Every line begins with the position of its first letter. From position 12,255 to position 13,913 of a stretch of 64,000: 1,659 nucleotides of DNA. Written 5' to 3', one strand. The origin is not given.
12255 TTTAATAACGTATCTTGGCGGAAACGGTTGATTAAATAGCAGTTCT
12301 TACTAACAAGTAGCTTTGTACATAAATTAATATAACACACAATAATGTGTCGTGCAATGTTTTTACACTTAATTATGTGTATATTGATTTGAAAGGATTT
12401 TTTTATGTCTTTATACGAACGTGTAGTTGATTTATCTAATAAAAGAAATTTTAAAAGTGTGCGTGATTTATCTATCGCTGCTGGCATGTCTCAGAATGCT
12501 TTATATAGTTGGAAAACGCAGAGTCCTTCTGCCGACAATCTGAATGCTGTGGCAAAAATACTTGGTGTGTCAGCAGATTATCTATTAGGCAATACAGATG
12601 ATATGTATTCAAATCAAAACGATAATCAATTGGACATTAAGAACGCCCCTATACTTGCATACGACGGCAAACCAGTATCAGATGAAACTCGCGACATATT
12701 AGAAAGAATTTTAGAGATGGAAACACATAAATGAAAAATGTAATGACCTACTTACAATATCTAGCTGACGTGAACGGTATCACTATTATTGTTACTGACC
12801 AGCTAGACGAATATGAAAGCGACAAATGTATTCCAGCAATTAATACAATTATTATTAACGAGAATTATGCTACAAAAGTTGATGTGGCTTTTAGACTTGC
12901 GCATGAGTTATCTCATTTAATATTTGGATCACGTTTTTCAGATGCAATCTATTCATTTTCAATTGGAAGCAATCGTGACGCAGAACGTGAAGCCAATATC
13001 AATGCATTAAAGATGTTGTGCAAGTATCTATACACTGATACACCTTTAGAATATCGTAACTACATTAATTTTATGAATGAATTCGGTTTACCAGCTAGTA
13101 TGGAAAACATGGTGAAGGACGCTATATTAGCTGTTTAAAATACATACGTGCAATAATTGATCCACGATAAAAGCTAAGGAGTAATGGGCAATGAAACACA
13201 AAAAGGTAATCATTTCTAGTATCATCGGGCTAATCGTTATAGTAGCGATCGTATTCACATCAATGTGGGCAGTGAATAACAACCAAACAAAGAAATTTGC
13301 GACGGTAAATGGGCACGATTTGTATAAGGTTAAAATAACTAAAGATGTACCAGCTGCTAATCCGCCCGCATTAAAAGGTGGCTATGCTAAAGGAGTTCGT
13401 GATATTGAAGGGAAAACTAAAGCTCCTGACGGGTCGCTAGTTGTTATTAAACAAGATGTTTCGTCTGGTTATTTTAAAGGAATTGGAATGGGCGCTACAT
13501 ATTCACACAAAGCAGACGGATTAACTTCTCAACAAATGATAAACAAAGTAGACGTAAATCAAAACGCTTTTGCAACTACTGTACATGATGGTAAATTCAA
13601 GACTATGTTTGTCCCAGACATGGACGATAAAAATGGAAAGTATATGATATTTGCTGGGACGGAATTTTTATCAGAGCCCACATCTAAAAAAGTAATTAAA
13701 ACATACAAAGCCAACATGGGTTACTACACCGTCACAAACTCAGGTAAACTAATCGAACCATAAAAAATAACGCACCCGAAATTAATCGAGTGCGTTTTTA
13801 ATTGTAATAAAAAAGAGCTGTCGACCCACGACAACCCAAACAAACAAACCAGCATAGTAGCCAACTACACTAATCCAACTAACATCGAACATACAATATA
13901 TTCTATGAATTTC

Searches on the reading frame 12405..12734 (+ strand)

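Call 27: search_protein_families(library=phrogs, proteins=[window:12405-12734:+], max_evalue=0.1)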
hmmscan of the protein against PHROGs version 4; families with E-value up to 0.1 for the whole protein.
window:12405-12734:+ (109 aa): 11 families
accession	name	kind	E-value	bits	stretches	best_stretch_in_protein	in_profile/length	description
phrog_8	-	transcription regulation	3.9e-17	63.7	1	1-95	75-150/346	transcriptional regulator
phrog_4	-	transcription regulation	1.7e-08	34.9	1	14-89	146-224/400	transcriptional repressor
phrog_3037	-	transcription regulation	4.7e-07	30.8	1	6-104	21-109/189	transcriptional repressor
phrog_27290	-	unknown function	4.1e-05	23.5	1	18-85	366-433/517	-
phrog_2439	-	transcription regulation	0.0011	19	1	18-67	22-73/367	transcriptional regulator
phrog_2967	-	transcription regulation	0.0013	19.3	1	11-74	19-81/225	transcriptional regulator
phrog_18248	-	transcription regulation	0.0036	17.5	1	1-61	1-60/264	transcriptional regulator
phrog_7396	-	unknown function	0.011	16.3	1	39-70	56-87/227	-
phrog_34939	-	unknown function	0.04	14.5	1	5-65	12-74/280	-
phrog_2328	-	transcription regulation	0.044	14.6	1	19-72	31-82/128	transcriptional repressor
phrog_7241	-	transcription regulation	0.096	13.7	0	19-61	77-121/122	transcriptional regulator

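Call 28: search_protein_families(library=pfam, proteins=[window:12405-12734:+], max_evalue=10)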
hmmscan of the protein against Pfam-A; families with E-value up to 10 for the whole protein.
window:12405-12734:+ (109 aa): 7 families
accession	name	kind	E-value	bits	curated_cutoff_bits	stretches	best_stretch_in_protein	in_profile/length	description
PF13443.12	HTH_26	-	0.00019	22.1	22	1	13-56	8-53/63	Cro/C1-type HTH DNA-binding domain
PF07022.19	Phage_CI_repr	-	0.00022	22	22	1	15-68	11-65/65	Bacteriophage CI repressor helix-turn-helix domain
PF01381.28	HTH_3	-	0.00087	19.7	23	1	20-60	13-55/55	Helix-turn-helix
PF12844.13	HTH_19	-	0.0022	18.3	30.2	1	13-63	10-61/64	Helix-turn-helix domain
PF06543.17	Lac_bphage_repr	-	0.0079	16.6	21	1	85-103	25-43/49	Lactococcus bacteriophage repressor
PF13693.12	HTH_35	-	0.11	13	25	1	15-58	14-56/75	Winged helix-turn-helix DNA-binding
PF01527.26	HTH_Tnp_1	-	0.13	12.9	24.1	1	17-40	24-47/75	Transposase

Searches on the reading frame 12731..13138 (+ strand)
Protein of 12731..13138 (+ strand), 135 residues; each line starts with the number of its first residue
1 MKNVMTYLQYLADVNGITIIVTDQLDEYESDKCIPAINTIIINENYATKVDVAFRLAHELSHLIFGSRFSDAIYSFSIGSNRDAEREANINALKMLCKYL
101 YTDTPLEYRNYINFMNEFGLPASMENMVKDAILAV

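Call 25: find_encoding_contigs(protein=window:12731-13138:+, flank=10000, max_places=4)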
Protein window:12731-13138:+ (135 aa): 3 contigs read that carry it; 2 places shown.
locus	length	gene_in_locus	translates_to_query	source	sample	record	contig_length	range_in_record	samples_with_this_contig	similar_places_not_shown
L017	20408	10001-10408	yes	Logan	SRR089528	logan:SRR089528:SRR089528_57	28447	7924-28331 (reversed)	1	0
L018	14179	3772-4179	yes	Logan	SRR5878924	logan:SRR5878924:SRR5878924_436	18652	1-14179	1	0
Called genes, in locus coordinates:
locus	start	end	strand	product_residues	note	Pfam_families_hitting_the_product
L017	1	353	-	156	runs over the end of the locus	?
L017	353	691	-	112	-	-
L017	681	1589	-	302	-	PF09414:RNA_ligase, PF18043:T4_Rnl2_C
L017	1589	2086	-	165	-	-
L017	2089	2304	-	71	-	-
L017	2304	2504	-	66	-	-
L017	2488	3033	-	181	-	PF00265:TK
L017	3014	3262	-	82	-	-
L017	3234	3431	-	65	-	-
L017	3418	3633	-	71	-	-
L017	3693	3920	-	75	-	-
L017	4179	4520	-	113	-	-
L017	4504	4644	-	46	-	-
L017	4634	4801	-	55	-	-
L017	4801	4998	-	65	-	-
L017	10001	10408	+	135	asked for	PF06114:Peptidase_M78 (weak)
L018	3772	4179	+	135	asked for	PF06114:Peptidase_M78 (weak)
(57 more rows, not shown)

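Call 27: search_protein_families(library=phrogs, proteins=[window:12731-13138:+], max_evalue=0.1)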
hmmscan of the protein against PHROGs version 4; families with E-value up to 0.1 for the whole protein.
window:12731-13138:+ (135 aa): 4 families
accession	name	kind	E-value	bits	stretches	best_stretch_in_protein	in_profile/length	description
phrog_87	-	other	4.4e-17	63.6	1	1-126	36-158/227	metallo-protease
phrog_2439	-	transcription regulation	9.4e-06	25.7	1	34-92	177-235/367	transcriptional regulator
phrog_1914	-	unknown function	0.0012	19.6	1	40-97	83-142/222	-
phrog_26407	-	unknown function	0.018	16.1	1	14-49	9-44/70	-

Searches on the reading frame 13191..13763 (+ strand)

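Call 27: search_protein_families(library=phrogs, proteins=[window:13191-13763:+], max_evalue=0.1)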
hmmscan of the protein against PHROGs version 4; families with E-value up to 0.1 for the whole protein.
window:13191-13763:+ (190 aa): 3 families
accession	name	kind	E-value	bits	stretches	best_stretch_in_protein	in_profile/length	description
phrog_34886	-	unknown function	0.015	15.7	1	1-78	1-74/255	-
phrog_8833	-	unknown function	0.016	16.6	1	10-74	10-74/114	-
phrog_16207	-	unknown function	0.077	14.2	0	7-88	9-81/100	-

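Call 84: search_protein_families(library=padloc, proteins=[window:13191-13763:+], max_evalue=0.01)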
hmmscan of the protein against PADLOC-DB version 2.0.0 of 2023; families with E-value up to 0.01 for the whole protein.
window:13191-13763:+ (190 aa): 0 families
